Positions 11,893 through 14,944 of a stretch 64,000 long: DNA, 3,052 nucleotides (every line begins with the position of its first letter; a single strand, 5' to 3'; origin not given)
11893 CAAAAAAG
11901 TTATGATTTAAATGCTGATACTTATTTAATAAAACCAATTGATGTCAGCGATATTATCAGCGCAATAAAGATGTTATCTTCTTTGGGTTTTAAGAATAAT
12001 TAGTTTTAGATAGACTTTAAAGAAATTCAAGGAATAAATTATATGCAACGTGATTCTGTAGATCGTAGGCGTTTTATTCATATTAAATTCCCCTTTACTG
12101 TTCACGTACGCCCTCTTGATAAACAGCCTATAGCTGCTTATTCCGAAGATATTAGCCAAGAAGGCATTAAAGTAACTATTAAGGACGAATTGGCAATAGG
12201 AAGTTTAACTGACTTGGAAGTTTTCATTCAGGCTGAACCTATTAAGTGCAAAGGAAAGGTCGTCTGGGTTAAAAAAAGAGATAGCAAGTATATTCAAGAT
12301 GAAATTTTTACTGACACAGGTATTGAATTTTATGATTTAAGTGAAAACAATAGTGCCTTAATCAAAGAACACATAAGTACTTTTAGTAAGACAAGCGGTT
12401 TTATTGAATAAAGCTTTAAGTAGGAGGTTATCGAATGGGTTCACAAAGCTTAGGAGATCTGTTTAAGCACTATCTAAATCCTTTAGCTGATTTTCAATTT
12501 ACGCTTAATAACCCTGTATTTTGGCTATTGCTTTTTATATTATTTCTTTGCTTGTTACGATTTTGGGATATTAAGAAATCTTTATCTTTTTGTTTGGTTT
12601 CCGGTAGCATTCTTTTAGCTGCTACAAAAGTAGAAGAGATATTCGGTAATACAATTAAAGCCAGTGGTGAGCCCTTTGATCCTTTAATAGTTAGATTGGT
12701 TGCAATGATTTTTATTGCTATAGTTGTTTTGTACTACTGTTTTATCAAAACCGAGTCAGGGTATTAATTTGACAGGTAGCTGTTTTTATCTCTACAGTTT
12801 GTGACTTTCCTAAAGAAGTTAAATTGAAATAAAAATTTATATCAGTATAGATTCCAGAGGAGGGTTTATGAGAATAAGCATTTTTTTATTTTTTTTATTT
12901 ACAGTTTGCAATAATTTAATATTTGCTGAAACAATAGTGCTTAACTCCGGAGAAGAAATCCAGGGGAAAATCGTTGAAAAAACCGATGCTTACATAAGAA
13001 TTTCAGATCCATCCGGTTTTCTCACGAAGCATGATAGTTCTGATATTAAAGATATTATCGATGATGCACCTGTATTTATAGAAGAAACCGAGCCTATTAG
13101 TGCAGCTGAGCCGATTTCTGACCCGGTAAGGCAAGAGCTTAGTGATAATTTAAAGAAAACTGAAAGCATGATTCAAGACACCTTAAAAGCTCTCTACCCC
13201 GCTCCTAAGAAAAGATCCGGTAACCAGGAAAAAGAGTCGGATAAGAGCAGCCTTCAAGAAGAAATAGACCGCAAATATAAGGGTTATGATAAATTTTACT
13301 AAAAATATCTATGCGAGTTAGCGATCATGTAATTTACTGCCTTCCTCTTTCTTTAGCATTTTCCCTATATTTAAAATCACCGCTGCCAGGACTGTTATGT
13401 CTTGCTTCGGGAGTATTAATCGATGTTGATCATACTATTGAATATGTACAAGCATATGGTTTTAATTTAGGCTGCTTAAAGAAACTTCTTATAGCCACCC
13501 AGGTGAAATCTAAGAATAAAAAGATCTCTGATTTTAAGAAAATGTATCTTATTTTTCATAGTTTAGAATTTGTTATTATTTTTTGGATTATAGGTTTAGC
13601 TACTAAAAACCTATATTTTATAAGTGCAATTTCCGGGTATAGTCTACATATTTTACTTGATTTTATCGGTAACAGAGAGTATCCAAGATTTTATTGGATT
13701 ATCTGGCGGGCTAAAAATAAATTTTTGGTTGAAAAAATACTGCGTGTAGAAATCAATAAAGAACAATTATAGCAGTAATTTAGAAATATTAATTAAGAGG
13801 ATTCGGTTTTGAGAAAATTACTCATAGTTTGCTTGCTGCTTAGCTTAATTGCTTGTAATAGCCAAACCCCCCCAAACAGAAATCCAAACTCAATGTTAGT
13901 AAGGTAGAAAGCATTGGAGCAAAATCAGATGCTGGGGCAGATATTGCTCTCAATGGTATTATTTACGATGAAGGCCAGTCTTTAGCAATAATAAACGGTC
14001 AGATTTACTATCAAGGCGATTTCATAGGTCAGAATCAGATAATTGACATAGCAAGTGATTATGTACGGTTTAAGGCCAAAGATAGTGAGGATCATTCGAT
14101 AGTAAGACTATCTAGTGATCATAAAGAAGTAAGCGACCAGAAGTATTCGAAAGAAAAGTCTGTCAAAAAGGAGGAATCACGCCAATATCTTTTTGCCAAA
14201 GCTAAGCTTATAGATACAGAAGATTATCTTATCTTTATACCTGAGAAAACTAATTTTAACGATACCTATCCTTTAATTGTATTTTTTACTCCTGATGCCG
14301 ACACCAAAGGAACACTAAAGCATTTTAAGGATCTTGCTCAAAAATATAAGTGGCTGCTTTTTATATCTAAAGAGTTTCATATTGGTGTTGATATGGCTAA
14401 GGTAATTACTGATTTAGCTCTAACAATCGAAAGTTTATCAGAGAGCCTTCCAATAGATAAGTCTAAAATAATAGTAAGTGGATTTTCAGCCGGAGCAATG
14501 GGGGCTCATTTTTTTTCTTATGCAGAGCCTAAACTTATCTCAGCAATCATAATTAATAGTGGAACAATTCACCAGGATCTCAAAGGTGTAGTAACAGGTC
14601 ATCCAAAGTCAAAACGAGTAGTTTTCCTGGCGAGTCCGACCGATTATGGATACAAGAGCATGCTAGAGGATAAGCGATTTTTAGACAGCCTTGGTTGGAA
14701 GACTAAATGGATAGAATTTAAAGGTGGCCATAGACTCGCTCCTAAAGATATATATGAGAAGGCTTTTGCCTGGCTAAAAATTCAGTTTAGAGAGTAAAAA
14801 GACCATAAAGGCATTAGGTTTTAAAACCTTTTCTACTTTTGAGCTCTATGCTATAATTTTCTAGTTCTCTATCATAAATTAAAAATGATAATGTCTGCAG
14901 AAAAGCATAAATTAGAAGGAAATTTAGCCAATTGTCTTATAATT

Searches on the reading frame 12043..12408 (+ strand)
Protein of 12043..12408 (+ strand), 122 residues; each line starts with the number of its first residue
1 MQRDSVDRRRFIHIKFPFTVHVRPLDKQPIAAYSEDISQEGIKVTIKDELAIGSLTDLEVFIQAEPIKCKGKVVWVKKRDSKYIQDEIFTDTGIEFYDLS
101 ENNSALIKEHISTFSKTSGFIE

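Call 7: search_protein_families(library=pfam, max_evalue=1, proteins=[window:12043-12408:+])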
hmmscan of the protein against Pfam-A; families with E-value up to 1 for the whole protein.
window:12043-12408:+ (122 aa): 1 family
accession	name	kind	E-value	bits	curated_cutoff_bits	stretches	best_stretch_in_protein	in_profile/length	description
PF07238.19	PilZ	-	1.7e-12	48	22.5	1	7-111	1-100/102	PilZ domain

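Call 38: find_homologous_proteins(query=A1, max_evalue=0.001)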
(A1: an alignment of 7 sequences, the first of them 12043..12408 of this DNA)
Query A1 (7 sequences) (122 aa, profile of the alignment): 499 proteins with E <= 0.001 among 750 candidates; the best 120 are listed.
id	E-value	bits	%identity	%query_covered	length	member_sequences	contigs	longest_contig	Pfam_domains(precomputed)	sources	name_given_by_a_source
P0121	9.0e-32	128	19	91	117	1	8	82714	PF07238.20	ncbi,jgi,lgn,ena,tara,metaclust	tara:strand:- start:2701 stop:3054 length:354 start_codon:yes stop_codon:yes gene_type:complete|meta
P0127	4.8e-31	125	23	89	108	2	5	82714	PF07238.20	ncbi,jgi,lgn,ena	-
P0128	2.6e-30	123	99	100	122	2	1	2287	PF07238.20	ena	-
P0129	1.6e-25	107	26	54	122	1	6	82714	PF07238.20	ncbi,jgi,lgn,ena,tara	tara:strand:- start:113 stop:481 length:369 start_codon:yes stop_codon:yes gene_type:complete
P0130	5.6e-22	96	57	98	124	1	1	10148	PF07238.20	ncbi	-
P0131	7.4e-22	96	30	63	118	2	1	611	PF07238.20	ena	-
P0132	3.3e-21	93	26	95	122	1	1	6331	PF07238.20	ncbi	-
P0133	7.2e-21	92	24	75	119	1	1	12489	PF07238.20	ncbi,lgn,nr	ncbi:MAG: PilZ domain-containing protein [Candidatus Omnitrophica bacterium]|nr:PilZ domain-containi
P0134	8.2e-21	92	30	56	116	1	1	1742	PF07238.20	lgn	-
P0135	8.3e-21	92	-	-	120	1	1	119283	PF07238.20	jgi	jgi:hypothetical protein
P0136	8.8e-21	92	24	75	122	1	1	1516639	PF07238.20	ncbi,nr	ncbi:MAG: PilZ domain-containing protein [Candidatus Omnitrophota bacterium]|nr:MAG: PilZ domain-con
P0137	8.9e-21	92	-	-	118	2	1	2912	PF07238.20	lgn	-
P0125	2.0e-20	91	22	90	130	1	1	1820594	PF07238.20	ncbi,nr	ncbi:MAG: PilZ domain-containing protein [Candidatus Omnitrophota bacterium]|nr:MAG: PilZ domain-con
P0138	2.3e-20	91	25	75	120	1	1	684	PF07238.20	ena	-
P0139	2.9e-20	90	29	78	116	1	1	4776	PF07238.20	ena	-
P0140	3.6e-20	90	27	78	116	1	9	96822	PF07238.20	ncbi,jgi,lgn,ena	-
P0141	4.3e-20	90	-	-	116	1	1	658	PF07238.20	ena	-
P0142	5.8e-20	89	-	-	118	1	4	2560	PF07238.20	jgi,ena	-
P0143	6.1e-20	89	25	79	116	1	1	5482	PF07238.20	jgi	jgi:hypothetical protein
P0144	6.2e-20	89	29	86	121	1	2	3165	PF07238.20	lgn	-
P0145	6.3e-20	89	-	-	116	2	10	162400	PF07238.20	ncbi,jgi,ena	-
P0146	6.9e-20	89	26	54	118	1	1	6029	PF07238.20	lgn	-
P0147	7.1e-20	89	25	58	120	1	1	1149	PF07238.20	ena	-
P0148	7.7e-20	89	-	-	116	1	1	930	PF07238.20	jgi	-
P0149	7.8e-20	89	-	-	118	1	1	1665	PF07238.20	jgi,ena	-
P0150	9.9e-20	89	31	63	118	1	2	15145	PF07238.20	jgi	-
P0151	1.0e-19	89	24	64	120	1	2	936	PF07238.20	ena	-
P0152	1.0e-19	89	25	84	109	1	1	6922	PF07238.20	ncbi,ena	-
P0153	1.1e-19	89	21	86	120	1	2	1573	PF07238.20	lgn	-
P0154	1.1e-19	89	28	54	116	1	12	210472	PF07238.20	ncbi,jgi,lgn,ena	jgi:hypothetical protein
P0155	1.1e-19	89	28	54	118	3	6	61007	PF07238.20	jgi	-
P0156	1.2e-19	88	25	79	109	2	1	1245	PF07238.20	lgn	-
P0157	1.2e-19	88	25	98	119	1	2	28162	PF07238.20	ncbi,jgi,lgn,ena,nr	ncbi:MAG: PilZ domain-containing protein [Candidatus Omnitrophota bacterium]|nr:PilZ domain-containi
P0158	1.2e-19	88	-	-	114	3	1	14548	PF07238.20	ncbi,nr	ncbi:MAG: PilZ domain-containing protein [Candidatus Omnitrophica bacterium]|nr:PilZ domain-containi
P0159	1.3e-19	88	26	86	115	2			PF07238.20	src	-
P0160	1.5e-19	88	-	-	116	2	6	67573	PF07238.20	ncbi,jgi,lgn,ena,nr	ncbi:MAG: PilZ domain-containing protein [Candidatus Omnitrophica bacterium]|nr:PilZ domain-containi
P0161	1.8e-19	88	24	79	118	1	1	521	PF07238.20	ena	-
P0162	1.8e-19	88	22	75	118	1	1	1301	PF07238.20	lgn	-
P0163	1.8e-19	88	30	79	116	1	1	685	PF07238.20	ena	-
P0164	1.9e-19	88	-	-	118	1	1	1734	PF07238.20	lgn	-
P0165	2.0e-19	88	25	90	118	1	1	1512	PF07238.20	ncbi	-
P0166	2.3e-19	88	-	-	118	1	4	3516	PF07238.20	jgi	jgi:Tfp pilus assembly protein PilZ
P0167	2.4e-19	88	26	76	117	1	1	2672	PF07238.20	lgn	-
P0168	2.5e-19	87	-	-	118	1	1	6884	PF07238.20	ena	-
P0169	4.3e-19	87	-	-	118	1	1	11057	PF07238.20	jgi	jgi:hypothetical protein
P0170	4.6e-19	87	51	95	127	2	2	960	PF07238.20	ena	-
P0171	5.2e-19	86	-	-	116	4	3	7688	PF07238.20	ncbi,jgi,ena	-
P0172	5.6e-19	86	-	-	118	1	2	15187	PF07238.20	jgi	jgi:PilZ domain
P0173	6.0e-19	86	-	-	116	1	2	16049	PF07238.20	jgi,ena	-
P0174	6.4e-19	86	-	-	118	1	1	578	PF07238.20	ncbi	-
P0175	6.4e-19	86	23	86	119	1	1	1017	PF07238.20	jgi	jgi:c-di-GMP-binding flagellar brake protein YcgR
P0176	6.7e-19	86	21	88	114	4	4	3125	PF07238.20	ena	-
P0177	7.7e-19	86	-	-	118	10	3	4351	PF07238.20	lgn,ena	-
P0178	7.9e-19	86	-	-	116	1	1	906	PF07238.20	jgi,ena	-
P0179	8.9e-19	86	25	54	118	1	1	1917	PF07238.20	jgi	jgi:hypothetical protein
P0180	9.5e-19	86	-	-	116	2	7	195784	PF07238.20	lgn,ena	-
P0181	9.9e-19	86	28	64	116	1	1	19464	PF07238.20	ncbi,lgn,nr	ncbi:MAG: PilZ domain-containing protein [Candidatus Omnitrophica bacterium]|nr:PilZ domain-containi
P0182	1.0e-18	86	-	-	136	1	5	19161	PF07238.20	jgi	jgi:hypothetical protein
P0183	1.0e-18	85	24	88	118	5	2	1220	PF07238.20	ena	-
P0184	1.2e-18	85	26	79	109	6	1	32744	PF07238.20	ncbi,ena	-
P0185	1.3e-18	85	-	-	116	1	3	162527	PF07238.20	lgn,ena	-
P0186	1.5e-18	85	23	79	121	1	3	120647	PF07238.20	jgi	jgi:c-di-GMP-binding flagellar brake protein YcgR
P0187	2.0e-18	85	24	93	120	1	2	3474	PF07238.20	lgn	-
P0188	2.2e-18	84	26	79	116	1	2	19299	PF07238.20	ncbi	-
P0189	2.2e-18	84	-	-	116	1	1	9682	PF07238.20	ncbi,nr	ncbi:MAG: hypothetical protein GF333_05285 [Candidatus Omnitrophica bacterium]|nr:hypothetical prote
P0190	2.3e-18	84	25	73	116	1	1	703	PF07238.20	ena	-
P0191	2.3e-18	84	-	-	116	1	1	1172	PF07238.20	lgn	-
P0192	2.5e-18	84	26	79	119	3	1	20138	PF07238.20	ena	-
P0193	3.6e-18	84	26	79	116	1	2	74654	PF07238.20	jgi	-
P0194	3.8e-18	84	26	66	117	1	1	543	PF07238.20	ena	-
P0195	4.3e-18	83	-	-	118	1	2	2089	PF07238.20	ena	-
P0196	4.5e-18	83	-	-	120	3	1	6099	PF07238.20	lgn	-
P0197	4.5e-18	83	25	79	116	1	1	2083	PF07238.20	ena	-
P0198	5.0e-18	83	-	-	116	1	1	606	PF07238.20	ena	-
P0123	6.2e-18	83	-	-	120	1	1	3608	PF07238.20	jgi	jgi:c-di-GMP-binding flagellar brake protein YcgR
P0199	7.6e-18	83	26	79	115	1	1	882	PF07238.20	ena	-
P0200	8.9e-18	82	24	91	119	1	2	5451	PF07238.20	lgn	-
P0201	1.0e-17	82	-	-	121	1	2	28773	PF07238.20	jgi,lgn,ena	-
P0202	1.0e-17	82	27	79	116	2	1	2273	PF07238.20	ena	-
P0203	1.0e-17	82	-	-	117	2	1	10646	PF07238.20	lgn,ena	-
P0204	1.1e-17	82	26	59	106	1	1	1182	PF07238.20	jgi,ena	-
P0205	1.1e-17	82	27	76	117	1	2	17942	PF07238.20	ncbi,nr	ncbi:MAG: PilZ domain-containing protein [Candidatus Omnitrophica bacterium]|nr:PilZ domain-containi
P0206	1.2e-17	82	-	-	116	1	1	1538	PF07238.20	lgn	-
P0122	1.3e-17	82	23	67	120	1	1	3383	PF07238.20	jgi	jgi:c-di-GMP-binding flagellar brake protein YcgR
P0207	1.5e-17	82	26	86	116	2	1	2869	PF07238.20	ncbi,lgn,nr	ncbi:MAG: PilZ domain-containing protein [Candidatus Omnitrophica bacterium]|nr:PilZ domain-containi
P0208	1.6e-17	82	25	78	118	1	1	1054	PF07238.20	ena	-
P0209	2.0e-17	81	27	86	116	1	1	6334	PF07238.20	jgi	jgi:hypothetical protein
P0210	2.3e-17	81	27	56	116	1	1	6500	PF07238.20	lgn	-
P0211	3.0e-17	81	-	-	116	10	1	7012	PF07238.20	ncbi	-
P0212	3.2e-17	81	25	76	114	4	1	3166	PF07238.20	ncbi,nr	ncbi:MAG: PilZ domain-containing protein [Candidatus Omnitrophica bacterium]|nr:PilZ domain-containi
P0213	3.6e-17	80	34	74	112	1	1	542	PF07238.20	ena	-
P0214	4.2e-17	80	27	88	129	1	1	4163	PF07238.20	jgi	jgi:hypothetical protein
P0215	4.3e-17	80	27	79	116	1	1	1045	PF07238.20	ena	-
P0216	4.7e-17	80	25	78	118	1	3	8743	PF07238.20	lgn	-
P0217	5.3e-17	80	-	-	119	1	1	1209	PF07238.20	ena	-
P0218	5.4e-17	80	24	86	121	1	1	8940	PF07238.20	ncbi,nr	ncbi:MAG: PilZ domain-containing protein [Candidatus Omnitrophica bacterium]|nr:PilZ domain-containi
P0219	5.7e-17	80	29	54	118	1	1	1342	PF07238.20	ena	-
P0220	6.2e-17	80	-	-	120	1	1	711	PF07238.20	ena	-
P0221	6.5e-17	80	-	-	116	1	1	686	PF07238.20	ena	-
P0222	6.7e-17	80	-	-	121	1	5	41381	PF07238.20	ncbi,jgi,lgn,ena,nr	ncbi:MAG: hypothetical protein B6D56_04855 [Candidatus Omnitrophica bacterium 4484_70.1]|nr:MAG: hyp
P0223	7.1e-17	80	-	-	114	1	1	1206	PF07238.20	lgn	-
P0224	7.7e-17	79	50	95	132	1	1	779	PF07238.20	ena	-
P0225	8.7e-17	79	-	-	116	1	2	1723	PF07238.20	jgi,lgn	-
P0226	9.0e-17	79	22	75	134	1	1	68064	PF07238.20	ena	-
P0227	1.2e-16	79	-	-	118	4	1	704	PF07238.20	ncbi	-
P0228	1.3e-16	79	26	57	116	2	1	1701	PF07238.20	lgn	-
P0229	1.4e-16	79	29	86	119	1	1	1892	PF07238.20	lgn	-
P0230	1.9e-16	78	20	95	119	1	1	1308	PF07238.20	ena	-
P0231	2.1e-16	78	-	-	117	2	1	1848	PF07238.20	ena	-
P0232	2.3e-16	78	23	89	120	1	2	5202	PF07238.20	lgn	-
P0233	2.3e-16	78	28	78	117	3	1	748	PF07238.20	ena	-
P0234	2.7e-16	78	27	86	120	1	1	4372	PF07238.20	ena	-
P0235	3.3e-16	77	25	90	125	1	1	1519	PF07238.20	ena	-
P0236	3.5e-16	77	-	-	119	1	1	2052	PF07238.20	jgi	-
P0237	4.0e-16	77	23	70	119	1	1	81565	PF07238.20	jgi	-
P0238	4.4e-16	77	29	54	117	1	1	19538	PF07238.20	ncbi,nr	ncbi:MAG: PilZ domain-containing protein [Candidatus Omnitrophica bacterium]|nr:PilZ domain-containi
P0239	4.4e-16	77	-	-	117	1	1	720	PF07238.20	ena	-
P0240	6.3e-16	76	26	79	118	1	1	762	PF07238.20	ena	-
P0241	6.7e-16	76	-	-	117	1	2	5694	PF07238.20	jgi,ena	-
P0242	6.8e-16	76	-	-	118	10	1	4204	PF07238.20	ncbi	-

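Call 39: search_solved_structures(query=A1, max_evalue=0.01, show_alignments=2)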
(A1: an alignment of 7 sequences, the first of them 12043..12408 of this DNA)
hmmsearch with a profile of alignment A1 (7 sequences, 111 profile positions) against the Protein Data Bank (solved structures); distinct sequences matched with E-value up to 0.01: 6.
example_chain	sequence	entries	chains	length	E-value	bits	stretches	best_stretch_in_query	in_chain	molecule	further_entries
5vx6_A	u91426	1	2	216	1.2e-05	28.8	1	1-103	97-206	Uncharacterized protein YpfA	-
3dsg_A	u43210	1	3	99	0.00089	22.8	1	21-90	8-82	Type IV fimbriae assembly protein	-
4f48_B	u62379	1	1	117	0.0012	22.4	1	21-90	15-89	Type IV fimbriae assembly protein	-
7lkq_B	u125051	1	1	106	0.0012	22.4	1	20-90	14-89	Type IV fimbriae assembly protein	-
3kyg_A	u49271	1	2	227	0.0013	22.2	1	1-99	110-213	Putative uncharacterized protein VCA0042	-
3cnr_A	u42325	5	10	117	0.0015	22.1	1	20-90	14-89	Type IV fimbriae assembly protein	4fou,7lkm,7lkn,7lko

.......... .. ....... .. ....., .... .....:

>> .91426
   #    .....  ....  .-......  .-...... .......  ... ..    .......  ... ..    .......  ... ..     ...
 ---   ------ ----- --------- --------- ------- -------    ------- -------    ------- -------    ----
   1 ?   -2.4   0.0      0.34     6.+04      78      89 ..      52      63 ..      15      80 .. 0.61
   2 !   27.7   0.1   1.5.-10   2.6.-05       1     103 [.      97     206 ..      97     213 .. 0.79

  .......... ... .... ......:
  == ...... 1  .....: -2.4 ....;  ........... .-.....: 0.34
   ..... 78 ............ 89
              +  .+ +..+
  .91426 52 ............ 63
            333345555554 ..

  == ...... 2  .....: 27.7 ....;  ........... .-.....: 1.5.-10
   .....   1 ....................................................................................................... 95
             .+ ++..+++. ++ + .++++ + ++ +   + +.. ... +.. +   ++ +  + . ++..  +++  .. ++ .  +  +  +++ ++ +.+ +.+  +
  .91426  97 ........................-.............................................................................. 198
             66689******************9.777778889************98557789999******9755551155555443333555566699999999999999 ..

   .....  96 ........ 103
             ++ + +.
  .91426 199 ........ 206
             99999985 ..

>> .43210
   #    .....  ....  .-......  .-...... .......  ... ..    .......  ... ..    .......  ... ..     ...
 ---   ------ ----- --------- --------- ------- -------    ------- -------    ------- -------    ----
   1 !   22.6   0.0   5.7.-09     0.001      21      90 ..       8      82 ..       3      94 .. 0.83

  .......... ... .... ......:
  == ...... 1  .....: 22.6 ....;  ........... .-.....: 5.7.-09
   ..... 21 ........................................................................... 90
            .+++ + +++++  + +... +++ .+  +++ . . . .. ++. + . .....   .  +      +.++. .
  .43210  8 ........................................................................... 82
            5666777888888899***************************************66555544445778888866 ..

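Call 54: find_encoding_contigs(protein=P0130, flank=6000, max_places=2)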
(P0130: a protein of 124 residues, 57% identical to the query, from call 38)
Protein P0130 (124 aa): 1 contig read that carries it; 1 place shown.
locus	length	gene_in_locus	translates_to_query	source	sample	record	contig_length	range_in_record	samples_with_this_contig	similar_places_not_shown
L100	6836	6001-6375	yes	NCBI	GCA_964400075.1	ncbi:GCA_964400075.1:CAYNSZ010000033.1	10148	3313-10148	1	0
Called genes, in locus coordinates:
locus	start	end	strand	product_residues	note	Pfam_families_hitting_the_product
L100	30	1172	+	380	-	PF01264:Chorismate_synt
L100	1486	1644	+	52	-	-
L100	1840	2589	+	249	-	PF01963:TraB_PrgY_gumN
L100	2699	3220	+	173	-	-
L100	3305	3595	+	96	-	-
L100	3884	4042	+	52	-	-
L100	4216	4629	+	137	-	-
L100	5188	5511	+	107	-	PF13248:Zn_ribbon_3 (weak)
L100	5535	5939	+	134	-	PF23198:PDE8A_N (weak), PF00072:Response_reg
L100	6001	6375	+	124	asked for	PF07238:PilZ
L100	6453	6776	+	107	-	-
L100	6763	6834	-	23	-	?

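Call 63: search_protein_families(library=ncbifam, max_evalue=0.01, proteins=[window:12043-12408:+])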
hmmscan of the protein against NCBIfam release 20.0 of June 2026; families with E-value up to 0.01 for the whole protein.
window:12043-12408:+ (122 aa): 1 family
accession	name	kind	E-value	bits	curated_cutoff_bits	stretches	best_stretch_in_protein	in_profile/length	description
TIGR02266.1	gmx_TIGR02266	paralog_domain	1.1e-08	35.1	68.7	1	27-112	14-96/96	TIGR02266 family protein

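Call 78: find_encoding_contigs(protein=P0232, flank=4000, max_places=1)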
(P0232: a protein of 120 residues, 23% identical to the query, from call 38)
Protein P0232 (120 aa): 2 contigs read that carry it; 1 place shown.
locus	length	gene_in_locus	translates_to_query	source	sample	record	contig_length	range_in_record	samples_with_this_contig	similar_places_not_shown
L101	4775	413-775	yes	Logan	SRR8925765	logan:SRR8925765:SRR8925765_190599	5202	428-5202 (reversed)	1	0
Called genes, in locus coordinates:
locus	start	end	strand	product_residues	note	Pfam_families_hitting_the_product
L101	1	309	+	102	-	?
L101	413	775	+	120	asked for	PF07238:PilZ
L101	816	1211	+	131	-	PF00072:Response_reg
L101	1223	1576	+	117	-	PF04892:VanZ-LLP1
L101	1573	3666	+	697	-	PF03477:ATP-cone, PF00317:Ribonuc_red_lgN, PF02867:Ribonuc_red_lgC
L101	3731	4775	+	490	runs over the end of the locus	?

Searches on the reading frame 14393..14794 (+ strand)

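Call 25: search_protein_families(library=pfam, max_evalue=0.01, proteins=[window:14393-14794:+])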
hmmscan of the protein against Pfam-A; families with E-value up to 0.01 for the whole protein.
window:14393-14794:+ (134 aa): 1 family
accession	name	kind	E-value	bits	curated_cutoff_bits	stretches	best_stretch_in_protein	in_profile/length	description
PF02230.22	Abhydrolase_2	-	3.2e-05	24.3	23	1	11-61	93-142/217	Phospholipase/Carboxylesterase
